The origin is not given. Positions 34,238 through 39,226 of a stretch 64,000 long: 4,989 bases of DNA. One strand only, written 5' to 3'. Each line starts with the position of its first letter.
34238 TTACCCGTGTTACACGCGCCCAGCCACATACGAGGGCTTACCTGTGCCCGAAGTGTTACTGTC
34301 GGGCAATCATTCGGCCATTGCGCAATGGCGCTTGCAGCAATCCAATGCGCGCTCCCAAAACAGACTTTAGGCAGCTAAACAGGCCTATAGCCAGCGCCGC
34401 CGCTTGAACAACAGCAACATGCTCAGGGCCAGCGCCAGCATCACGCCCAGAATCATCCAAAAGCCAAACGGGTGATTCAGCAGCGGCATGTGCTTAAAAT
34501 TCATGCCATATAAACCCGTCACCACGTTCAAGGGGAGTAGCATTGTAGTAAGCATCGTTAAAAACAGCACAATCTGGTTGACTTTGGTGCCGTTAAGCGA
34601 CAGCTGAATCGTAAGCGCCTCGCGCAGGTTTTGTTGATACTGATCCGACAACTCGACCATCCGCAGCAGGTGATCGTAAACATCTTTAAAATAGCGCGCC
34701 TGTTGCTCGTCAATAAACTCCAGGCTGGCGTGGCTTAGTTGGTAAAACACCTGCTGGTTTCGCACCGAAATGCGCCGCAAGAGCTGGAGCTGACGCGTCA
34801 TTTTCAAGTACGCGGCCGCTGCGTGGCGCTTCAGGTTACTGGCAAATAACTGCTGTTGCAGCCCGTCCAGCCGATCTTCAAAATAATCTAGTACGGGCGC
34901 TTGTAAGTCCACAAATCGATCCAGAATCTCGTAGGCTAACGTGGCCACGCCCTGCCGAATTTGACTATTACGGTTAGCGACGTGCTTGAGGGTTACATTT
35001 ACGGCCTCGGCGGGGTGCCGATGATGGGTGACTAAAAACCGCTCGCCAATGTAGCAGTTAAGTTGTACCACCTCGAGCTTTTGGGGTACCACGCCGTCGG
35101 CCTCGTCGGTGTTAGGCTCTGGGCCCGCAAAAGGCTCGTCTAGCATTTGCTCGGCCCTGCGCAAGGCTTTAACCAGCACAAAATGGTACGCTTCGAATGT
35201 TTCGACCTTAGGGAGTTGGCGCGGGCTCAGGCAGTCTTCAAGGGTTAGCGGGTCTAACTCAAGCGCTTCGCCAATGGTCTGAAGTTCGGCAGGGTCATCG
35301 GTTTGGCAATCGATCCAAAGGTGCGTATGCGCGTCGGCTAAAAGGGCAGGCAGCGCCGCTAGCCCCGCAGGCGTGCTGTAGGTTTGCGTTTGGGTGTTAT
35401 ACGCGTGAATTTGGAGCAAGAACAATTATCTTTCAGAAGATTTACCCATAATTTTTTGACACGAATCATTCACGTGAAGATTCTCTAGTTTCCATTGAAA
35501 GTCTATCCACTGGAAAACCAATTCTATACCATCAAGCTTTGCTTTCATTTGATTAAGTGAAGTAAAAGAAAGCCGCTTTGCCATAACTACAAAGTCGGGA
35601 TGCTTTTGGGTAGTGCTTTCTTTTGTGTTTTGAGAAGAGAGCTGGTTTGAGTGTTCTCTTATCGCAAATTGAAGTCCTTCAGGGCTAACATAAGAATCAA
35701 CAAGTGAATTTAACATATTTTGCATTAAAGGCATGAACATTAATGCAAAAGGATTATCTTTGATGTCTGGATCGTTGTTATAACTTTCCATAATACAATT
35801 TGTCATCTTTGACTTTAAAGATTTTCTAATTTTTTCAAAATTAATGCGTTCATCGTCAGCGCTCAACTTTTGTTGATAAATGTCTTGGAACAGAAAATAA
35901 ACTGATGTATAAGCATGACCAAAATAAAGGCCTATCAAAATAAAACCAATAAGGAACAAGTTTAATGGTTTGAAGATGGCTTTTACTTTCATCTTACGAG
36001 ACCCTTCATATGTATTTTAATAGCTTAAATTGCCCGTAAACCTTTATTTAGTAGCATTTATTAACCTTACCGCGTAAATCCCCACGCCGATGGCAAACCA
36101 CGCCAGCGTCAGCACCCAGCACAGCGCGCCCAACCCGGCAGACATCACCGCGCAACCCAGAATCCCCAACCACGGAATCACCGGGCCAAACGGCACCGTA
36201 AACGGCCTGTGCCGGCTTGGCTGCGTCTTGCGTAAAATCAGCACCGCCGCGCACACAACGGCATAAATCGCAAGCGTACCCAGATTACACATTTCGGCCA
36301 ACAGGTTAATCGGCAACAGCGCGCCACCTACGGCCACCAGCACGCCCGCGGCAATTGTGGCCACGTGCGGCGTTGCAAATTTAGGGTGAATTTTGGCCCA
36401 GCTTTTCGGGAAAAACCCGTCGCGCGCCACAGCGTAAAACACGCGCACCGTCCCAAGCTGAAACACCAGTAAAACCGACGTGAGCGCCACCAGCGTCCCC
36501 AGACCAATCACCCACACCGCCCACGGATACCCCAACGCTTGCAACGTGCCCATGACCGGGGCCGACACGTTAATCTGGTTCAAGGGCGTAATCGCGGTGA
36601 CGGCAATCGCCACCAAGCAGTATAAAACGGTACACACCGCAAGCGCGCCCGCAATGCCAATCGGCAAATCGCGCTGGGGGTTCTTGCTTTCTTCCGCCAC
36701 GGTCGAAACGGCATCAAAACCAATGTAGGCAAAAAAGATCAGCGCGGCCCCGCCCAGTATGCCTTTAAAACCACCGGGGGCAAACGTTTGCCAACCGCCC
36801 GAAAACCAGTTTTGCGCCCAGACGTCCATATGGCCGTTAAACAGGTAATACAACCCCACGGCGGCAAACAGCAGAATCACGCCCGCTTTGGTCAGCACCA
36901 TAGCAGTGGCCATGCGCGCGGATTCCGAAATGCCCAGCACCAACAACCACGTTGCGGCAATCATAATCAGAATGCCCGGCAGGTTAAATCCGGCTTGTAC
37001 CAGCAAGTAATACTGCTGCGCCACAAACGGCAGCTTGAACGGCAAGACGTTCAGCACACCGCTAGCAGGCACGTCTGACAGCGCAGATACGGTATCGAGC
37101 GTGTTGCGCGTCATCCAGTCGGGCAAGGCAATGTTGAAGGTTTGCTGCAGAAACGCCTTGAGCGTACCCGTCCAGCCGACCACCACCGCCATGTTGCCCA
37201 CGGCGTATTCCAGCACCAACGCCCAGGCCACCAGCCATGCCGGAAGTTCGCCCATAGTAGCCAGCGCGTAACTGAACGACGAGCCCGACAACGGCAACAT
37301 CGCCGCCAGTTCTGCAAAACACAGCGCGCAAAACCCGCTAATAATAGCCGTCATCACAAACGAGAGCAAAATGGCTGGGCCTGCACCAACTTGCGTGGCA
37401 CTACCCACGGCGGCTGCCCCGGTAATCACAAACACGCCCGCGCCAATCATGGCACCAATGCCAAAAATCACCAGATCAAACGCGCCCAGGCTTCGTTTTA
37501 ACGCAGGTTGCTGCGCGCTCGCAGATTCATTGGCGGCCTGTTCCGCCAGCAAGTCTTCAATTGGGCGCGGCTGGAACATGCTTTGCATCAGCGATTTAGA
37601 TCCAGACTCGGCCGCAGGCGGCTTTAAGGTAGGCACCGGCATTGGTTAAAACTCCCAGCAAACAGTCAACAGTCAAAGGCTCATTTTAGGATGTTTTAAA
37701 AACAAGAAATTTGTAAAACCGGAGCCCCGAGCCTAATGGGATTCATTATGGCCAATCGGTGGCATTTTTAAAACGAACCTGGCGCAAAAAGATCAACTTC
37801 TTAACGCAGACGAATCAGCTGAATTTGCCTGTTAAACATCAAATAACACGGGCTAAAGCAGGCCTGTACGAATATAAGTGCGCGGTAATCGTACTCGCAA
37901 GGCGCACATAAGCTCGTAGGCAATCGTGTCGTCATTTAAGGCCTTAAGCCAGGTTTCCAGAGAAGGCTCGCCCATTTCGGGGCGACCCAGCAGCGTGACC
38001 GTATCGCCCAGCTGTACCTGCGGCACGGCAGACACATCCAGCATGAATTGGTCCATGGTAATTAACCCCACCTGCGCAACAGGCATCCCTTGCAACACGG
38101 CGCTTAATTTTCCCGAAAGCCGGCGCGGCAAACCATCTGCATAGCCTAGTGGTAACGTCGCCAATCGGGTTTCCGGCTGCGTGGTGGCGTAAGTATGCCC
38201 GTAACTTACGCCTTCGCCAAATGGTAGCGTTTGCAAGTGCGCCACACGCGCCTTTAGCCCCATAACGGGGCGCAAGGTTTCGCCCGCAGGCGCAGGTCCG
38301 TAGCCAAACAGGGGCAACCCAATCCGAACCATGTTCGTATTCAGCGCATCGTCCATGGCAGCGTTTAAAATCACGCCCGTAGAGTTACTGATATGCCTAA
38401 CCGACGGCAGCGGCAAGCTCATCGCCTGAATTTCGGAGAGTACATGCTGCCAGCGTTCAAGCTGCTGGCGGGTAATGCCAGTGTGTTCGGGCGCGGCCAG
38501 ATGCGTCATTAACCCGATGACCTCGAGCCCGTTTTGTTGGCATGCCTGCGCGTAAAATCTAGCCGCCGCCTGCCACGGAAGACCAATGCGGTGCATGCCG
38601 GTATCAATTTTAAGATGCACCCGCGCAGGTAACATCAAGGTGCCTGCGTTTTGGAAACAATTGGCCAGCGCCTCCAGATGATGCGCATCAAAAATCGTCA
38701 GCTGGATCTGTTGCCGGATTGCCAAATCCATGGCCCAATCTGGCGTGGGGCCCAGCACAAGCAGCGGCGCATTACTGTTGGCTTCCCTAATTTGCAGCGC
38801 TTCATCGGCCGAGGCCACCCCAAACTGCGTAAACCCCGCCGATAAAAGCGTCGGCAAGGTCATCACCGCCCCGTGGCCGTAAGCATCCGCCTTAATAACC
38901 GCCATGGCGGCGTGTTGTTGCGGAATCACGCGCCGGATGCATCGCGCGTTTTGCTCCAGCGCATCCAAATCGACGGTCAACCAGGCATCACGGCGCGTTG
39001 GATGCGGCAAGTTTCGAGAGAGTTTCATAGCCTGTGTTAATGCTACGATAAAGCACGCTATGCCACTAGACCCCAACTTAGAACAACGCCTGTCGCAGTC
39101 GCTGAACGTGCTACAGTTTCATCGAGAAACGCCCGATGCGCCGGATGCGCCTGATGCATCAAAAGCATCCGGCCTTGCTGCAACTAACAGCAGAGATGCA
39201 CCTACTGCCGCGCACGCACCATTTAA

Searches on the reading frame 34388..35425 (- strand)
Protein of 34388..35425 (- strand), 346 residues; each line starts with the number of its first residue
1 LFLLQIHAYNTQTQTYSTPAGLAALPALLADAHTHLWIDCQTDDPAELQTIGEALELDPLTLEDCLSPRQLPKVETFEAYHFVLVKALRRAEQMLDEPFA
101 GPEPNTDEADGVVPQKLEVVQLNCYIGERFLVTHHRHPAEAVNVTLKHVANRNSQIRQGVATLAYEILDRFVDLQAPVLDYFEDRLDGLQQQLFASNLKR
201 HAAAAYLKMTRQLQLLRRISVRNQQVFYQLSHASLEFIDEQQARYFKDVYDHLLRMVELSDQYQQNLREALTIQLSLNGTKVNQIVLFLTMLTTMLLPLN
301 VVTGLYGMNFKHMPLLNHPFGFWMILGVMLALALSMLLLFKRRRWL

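Call 3: search_protein_families(library=pfam, proteins=[window:34388-35425:-], max_evalue=0.01)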
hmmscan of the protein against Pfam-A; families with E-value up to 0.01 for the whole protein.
window:34388-35425:- (346 aa): 1 family
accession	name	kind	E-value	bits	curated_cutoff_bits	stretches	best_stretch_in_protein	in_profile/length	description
PF01544.23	CorA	-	6.8e-58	196.7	27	1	35-342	4-292/292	CorA-like Mg2+ transporter protein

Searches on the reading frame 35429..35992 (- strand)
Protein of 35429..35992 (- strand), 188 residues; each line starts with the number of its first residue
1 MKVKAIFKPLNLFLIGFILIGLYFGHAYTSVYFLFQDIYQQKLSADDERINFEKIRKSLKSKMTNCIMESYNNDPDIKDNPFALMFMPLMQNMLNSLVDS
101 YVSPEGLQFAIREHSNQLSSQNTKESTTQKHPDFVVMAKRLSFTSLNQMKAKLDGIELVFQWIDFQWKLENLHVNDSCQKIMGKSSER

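Call 3: search_protein_families(library=pfam, proteins=[window:35429-35992:-], max_evalue=0.01)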
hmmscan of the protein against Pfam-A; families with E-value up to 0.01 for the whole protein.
window:35429-35992:- (188 aa): 1 family
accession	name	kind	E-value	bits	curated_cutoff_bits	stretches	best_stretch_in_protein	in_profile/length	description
PF11159.13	DUF2939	-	9.1e-12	45.6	24.8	1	18-108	3-91/93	Protein of unknown function (DUF2939)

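Call 4: search_protein_families(library=ncbifam, proteins=[window:35429-35992:-], max_evalue=0.01)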
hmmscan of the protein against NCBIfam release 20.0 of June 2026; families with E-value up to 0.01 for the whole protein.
window:35429-35992:- (188 aa): 0 families

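Call 5: search_protein_families(library=padloc, proteins=[window:35429-35992:-], max_evalue=0.01)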
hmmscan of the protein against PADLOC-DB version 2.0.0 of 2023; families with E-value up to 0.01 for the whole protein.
window:35429-35992:- (188 aa): 1 family
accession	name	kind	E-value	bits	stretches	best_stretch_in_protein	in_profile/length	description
PDLC05037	PDC-S55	-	1.3e-16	59.2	1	13-173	10-177/182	-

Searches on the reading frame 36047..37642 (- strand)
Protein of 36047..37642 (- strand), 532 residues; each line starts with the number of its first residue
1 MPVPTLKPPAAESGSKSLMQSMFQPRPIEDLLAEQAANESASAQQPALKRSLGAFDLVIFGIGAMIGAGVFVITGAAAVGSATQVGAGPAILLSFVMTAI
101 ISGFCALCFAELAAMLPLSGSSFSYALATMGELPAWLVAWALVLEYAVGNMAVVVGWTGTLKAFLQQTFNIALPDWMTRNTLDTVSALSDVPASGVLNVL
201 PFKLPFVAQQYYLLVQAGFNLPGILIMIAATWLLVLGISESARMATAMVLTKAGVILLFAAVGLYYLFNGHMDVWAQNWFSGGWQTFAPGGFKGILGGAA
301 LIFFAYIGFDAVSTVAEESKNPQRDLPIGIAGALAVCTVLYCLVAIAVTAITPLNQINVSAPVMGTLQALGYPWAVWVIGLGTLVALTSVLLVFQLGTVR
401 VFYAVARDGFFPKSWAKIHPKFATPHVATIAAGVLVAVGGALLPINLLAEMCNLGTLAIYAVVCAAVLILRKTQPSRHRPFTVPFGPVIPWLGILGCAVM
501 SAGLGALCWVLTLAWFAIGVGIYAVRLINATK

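Call 3: search_protein_families(library=pfam, proteins=[window:36047-37642:-], max_evalue=0.01)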
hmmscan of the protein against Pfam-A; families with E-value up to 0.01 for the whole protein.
window:36047-37642:- (532 aa): 3 families
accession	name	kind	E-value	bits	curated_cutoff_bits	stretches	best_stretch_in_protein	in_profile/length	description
PF13520.12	AA_permease_2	-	7.5e-55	187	27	1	52-501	1-401/427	Amino acid permease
PF00324.27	AA_permease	-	1.3e-35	123.4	24.6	1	57-500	2-416/470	Amino acid permease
PF13906.12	AA_permease_C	-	5.8e-05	23.6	27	1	481-525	1-45/51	C-terminus of AA_permease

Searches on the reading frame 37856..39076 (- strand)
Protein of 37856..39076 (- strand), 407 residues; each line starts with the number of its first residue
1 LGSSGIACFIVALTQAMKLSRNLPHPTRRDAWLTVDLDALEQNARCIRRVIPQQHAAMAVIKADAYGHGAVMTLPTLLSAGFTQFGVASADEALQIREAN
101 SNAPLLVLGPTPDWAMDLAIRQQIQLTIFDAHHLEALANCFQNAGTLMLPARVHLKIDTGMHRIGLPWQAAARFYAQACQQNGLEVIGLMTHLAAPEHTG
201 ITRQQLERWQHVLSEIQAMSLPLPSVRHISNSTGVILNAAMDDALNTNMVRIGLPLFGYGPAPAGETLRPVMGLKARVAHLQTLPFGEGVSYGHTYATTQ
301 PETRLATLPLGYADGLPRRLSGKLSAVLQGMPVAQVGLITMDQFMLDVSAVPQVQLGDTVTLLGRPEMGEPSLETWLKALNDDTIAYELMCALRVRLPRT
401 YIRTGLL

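Call 50: search_protein_families(library=pfam, proteins=[window:37856-39076:-], max_evalue=0.001)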
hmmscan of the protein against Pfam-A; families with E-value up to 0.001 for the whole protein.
window:37856-39076:- (407 aa): 2 families
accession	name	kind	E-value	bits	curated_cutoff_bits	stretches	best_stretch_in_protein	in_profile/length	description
PF01168.26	Ala_racemase_N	-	1.6e-58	198.4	24.1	1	35-261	1-220/220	Alanine racemase, N-terminal domain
PF00842.27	Ala_racemase_C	-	2.7e-37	127.6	25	1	271-401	1-127/127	Alanine racemase, C-terminal domain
